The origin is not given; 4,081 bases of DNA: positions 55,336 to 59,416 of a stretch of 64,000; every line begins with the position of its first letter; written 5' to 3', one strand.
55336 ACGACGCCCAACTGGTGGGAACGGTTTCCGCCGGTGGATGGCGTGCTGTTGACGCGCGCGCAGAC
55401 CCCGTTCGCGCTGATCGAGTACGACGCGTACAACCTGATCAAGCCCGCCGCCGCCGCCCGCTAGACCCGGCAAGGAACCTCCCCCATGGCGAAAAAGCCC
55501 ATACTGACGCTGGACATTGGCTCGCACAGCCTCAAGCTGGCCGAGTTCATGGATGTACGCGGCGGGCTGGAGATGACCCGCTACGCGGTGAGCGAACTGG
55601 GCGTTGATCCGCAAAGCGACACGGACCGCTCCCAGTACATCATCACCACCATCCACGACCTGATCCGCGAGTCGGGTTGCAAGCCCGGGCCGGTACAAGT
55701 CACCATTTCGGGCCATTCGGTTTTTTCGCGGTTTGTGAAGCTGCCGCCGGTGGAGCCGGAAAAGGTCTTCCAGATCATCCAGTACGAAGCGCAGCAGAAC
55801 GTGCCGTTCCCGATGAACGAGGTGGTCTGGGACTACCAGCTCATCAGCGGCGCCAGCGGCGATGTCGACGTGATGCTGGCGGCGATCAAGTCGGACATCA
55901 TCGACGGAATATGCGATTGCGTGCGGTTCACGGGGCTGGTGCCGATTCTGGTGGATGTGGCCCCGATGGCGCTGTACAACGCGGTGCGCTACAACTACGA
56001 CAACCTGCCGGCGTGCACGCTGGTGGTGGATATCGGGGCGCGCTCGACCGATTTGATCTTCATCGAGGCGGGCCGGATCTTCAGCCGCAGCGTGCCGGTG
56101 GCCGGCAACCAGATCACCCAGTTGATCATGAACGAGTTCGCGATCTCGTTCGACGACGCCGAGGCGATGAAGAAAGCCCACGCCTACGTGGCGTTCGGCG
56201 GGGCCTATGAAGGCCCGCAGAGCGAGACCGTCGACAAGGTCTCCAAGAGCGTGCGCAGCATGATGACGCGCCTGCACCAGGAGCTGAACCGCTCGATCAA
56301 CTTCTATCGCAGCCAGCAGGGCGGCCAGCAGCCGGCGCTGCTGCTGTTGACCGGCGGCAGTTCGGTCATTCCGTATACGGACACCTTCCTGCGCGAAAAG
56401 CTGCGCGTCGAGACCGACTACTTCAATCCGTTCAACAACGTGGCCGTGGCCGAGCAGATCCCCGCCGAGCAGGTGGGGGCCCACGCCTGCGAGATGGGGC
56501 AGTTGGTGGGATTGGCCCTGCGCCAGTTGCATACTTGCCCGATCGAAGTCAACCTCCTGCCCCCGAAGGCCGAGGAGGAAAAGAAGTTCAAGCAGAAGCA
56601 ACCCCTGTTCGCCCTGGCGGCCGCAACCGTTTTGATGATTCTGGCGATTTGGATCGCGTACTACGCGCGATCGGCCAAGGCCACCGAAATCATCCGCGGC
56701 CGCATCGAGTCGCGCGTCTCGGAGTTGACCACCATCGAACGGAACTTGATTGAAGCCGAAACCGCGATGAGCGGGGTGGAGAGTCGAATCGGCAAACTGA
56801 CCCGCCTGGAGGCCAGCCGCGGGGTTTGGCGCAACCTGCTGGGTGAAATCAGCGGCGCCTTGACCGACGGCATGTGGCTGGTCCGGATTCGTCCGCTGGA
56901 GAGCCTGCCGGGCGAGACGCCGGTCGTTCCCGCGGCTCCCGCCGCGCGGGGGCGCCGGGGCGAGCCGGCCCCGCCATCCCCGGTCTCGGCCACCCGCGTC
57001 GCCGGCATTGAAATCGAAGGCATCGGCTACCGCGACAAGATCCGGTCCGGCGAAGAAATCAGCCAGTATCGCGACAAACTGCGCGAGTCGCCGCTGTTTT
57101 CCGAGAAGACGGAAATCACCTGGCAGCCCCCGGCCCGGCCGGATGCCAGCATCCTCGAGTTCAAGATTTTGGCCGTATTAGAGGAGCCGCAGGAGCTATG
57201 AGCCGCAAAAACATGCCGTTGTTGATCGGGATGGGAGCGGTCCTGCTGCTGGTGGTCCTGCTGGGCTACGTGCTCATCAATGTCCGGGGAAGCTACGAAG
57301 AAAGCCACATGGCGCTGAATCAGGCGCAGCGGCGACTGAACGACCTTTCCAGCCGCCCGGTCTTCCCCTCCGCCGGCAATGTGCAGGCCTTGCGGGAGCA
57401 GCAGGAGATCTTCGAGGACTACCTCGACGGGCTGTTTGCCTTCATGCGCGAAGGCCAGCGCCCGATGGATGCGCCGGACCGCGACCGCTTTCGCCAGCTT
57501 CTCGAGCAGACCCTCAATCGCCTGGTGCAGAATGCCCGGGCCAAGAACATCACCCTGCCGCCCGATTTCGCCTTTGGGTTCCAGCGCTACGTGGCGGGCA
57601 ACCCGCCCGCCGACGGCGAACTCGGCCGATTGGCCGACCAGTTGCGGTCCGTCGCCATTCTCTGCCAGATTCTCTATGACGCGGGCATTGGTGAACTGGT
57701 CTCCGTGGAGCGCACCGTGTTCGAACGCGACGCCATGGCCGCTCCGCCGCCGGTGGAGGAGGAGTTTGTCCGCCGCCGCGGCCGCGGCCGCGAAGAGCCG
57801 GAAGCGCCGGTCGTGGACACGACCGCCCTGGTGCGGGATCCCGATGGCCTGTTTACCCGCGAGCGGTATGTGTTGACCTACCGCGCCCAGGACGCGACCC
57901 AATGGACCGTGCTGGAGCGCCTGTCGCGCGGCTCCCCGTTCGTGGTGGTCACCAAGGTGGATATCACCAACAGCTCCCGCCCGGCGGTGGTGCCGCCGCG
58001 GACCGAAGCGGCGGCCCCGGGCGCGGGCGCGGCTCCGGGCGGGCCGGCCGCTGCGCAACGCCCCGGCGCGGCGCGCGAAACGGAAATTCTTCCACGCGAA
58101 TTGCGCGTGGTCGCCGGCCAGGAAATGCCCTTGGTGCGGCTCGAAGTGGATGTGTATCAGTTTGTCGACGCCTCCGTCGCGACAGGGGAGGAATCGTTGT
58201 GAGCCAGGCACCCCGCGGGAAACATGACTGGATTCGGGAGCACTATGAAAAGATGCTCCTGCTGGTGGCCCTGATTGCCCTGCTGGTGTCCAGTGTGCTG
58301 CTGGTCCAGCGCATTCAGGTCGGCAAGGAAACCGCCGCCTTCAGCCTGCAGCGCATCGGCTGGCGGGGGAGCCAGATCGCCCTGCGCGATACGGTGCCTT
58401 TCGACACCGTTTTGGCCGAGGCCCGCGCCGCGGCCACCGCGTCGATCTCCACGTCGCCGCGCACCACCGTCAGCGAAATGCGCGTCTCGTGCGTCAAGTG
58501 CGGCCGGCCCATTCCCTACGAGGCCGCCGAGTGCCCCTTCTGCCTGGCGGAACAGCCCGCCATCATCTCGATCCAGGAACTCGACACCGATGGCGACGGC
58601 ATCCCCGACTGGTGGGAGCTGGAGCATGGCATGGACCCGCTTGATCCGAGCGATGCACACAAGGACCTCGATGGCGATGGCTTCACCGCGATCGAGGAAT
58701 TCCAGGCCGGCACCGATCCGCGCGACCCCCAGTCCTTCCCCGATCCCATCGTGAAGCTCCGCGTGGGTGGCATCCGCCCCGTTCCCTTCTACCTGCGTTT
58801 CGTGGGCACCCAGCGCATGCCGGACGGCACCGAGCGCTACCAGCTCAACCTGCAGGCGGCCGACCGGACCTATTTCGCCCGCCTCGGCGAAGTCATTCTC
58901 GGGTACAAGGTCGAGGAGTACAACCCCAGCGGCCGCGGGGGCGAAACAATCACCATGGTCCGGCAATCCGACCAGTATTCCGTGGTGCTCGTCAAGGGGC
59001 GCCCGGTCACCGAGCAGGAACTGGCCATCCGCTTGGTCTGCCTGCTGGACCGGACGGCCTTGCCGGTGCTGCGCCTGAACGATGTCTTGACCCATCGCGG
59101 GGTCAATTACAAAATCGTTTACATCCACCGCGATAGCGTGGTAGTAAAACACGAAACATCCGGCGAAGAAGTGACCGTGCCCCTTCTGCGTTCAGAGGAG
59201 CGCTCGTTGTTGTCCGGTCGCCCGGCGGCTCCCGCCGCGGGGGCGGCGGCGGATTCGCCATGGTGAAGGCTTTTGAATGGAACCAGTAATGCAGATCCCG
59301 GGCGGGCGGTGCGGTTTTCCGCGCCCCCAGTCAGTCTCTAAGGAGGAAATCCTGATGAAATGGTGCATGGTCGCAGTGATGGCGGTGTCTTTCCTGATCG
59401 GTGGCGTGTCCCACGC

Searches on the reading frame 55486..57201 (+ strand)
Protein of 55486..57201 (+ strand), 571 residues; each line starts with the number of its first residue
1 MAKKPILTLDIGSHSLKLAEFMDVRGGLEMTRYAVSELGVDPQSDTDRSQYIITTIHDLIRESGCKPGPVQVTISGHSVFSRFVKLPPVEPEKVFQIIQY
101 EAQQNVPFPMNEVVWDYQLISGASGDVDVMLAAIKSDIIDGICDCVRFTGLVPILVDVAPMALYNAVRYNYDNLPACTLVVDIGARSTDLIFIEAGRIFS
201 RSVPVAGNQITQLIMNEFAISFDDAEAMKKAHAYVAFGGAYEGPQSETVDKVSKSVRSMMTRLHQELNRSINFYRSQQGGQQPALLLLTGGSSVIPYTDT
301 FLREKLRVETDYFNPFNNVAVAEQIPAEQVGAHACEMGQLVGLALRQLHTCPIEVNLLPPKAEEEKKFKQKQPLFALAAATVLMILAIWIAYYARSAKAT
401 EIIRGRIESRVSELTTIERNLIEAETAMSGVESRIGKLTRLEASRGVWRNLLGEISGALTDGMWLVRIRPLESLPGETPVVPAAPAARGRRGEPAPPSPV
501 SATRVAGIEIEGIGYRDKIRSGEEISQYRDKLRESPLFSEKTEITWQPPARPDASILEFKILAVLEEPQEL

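Call 8: search_protein_families(library=pfam, proteins=[window:55486-57201:+], max_evalue=0.01)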
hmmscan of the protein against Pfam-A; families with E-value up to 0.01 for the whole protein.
window:55486-57201:+ (571 aa): 4 families
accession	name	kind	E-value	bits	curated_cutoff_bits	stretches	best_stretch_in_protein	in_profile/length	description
PF11104.14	PilM_2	-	1.5e-42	146.2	27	1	9-347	2-339/340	Type IV pilus assembly protein PilM;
PF14450.12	FtsA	-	8.5e-10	39.5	31.8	1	180-315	2-112/127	Cell division protein FtsA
PF06723.19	MreB_Mbl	-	2.3e-05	23.9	27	1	175-216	144-186/327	MreB/Mbl protein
PF08841.16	DDR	-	0.0025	17.3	24.6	1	179-231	136-190/328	Diol dehydratase reactivase ATPase-like domain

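Call 39: find_related_loci(query=window:55486-57201:+, collection=metagenome_contigs, flank=10000)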
Query window:55486-57201:+ (571 aa) in metagenome_contigs; peptide patterns used: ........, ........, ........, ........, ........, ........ (x = any residue, [..] = any of these).
209 stretches matched a pattern; 57 encode a relative of the query (tblastn E <= 1e-3); 57 distinct loci.
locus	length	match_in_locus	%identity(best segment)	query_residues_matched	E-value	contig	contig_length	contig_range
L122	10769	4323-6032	81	1-571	0e+0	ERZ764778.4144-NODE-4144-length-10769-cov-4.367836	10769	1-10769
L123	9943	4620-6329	81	1-571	0e+0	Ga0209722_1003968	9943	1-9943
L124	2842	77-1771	81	1-571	0e+0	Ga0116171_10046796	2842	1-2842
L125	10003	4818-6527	81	1-571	0e+0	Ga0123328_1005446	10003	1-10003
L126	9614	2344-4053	81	1-571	0e+0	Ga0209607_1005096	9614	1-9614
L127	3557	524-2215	79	1-571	0e+0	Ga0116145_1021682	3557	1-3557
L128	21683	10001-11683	77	1-571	0e+0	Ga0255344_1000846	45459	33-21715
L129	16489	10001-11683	77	1-571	0e+0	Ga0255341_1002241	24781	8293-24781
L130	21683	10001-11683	80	1-571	0e+0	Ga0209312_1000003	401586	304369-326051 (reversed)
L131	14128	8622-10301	77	1-571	0e+0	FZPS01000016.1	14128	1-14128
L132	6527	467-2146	77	1-571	0e+0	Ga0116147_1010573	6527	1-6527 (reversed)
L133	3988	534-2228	80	1-571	0e+0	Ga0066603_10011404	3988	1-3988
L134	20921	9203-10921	76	1-571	0e+0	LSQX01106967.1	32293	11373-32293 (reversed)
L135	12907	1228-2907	77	1-571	0e+0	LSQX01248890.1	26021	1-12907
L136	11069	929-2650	71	1-571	0e+0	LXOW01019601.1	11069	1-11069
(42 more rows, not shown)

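Call 47: search_protein_families(library=pfam, proteins=[L130:221-1228:+], max_evalue=0.01)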
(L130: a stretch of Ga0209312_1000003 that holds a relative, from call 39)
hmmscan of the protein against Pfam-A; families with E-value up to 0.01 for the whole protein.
L130:221-1228:+ (336 aa): 1 family
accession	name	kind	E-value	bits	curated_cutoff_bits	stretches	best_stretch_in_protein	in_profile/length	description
PF01797.21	Y1_Tnp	-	3.2e-09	37.4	23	1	13-124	6-119/121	Transposase IS200 like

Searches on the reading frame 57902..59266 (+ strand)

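Call 9: search_protein_families(library=pfam, proteins=[window:57902-59266:+], max_evalue=0.01)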
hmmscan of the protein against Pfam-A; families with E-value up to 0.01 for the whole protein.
window:57902-59266:+ (454 aa): 1 family
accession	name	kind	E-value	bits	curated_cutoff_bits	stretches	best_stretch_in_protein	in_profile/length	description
PF18884.5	TSP3_bac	-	7.3e-10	39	25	2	228-249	1-22/22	Bacterial TSP3 repeat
